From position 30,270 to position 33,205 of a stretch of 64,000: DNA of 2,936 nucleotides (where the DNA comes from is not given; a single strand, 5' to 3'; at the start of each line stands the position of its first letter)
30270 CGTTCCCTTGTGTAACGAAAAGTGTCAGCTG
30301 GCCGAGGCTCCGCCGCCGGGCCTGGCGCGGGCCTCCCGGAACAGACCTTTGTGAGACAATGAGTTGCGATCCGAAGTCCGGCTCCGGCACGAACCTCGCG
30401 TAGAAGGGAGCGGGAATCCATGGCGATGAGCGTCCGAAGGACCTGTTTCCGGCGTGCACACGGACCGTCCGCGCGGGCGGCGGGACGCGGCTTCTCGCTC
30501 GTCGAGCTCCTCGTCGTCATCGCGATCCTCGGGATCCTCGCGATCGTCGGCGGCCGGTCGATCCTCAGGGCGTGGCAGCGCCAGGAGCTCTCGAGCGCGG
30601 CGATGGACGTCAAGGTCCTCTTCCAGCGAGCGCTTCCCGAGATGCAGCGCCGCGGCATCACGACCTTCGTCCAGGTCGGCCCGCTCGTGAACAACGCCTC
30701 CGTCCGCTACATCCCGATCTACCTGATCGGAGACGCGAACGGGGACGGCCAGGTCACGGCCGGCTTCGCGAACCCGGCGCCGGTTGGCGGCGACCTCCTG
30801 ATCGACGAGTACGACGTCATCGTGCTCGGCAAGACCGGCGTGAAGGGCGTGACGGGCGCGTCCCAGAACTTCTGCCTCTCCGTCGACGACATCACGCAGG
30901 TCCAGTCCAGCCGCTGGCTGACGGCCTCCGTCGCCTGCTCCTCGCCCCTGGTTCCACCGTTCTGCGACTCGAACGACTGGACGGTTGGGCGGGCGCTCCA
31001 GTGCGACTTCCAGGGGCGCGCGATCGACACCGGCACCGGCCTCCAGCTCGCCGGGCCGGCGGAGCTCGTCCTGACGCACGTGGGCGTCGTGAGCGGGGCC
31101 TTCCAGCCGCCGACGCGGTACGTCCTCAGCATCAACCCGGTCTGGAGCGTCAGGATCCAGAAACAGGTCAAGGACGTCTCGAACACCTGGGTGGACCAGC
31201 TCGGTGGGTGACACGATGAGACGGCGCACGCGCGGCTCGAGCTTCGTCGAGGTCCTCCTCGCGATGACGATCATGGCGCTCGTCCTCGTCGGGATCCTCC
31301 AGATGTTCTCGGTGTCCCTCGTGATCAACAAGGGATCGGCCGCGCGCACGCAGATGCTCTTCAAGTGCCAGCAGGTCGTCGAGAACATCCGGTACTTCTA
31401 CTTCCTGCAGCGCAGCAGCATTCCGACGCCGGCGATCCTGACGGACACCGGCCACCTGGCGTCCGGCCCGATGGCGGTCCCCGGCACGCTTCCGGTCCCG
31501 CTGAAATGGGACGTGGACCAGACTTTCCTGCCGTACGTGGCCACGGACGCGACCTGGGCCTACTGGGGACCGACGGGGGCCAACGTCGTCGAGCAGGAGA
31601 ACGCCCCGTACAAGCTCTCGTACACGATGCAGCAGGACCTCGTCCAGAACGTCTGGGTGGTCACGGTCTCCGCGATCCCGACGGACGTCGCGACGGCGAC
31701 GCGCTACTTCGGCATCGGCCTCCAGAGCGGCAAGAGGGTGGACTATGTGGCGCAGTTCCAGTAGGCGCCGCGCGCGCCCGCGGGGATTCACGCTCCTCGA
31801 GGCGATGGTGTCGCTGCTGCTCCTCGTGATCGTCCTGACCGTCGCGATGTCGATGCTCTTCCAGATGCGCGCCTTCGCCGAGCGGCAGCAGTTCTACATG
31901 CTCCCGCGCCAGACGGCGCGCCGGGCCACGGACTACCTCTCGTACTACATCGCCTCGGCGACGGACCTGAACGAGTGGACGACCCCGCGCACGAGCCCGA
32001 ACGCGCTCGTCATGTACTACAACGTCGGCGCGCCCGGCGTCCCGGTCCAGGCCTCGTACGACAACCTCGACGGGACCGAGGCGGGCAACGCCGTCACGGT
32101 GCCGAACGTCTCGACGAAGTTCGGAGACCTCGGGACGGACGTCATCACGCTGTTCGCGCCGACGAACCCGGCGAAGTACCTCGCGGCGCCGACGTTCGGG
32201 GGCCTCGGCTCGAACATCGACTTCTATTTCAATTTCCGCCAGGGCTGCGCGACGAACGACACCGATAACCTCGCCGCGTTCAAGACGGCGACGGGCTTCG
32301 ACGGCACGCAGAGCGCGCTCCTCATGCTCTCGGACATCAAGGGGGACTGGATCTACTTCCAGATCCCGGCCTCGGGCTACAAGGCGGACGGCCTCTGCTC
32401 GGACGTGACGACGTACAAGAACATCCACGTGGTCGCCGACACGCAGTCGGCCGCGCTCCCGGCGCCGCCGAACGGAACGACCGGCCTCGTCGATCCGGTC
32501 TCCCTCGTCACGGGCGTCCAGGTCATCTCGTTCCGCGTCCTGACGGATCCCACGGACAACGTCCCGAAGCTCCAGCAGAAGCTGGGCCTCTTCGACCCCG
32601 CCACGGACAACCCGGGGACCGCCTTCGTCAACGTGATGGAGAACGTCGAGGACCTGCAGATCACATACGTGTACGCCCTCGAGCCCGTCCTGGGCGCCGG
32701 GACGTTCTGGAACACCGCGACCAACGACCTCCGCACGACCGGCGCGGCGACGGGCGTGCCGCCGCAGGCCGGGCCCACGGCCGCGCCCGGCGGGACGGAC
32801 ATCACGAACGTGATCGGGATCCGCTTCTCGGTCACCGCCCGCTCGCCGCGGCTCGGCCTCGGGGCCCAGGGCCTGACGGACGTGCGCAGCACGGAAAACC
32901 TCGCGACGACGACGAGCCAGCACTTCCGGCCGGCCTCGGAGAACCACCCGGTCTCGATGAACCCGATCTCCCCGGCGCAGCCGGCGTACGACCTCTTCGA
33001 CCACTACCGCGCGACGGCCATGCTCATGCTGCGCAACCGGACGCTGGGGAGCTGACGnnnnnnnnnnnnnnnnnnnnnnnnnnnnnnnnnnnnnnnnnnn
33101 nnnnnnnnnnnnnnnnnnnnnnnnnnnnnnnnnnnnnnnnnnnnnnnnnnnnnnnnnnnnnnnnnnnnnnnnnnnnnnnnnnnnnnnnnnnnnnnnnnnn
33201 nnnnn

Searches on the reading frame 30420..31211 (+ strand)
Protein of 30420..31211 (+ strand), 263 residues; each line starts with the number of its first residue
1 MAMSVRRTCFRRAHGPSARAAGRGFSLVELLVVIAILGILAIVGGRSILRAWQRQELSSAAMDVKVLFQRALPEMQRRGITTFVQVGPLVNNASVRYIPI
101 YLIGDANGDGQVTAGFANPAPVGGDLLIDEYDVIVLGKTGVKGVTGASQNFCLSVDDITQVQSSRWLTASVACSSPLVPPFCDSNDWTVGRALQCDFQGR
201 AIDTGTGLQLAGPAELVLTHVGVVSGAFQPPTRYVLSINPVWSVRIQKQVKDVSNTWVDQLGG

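Call 36: search_protein_families(library=pfam, proteins=[window:30420-31211:+], max_evalue=0.0001)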
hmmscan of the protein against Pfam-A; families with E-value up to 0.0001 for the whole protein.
window:30420-31211:+ (263 aa): 1 family
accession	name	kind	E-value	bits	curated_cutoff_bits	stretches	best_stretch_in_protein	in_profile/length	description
PF07963.17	N_methyl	-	6.5e-07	29.1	21.2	1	23-43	5-25/27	Prokaryotic N-terminal methylation motif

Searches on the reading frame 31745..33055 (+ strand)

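Call 36: search_protein_families(library=pfam, proteins=[window:31745-33055:+], max_evalue=0.0001)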
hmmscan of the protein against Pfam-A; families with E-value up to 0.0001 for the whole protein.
window:31745-33055:+ (436 aa): 1 family
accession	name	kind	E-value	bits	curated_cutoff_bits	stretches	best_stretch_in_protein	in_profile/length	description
PF07963.17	N_methyl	-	4.7e-06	26.4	21.2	1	11-35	3-27/27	Prokaryotic N-terminal methylation motif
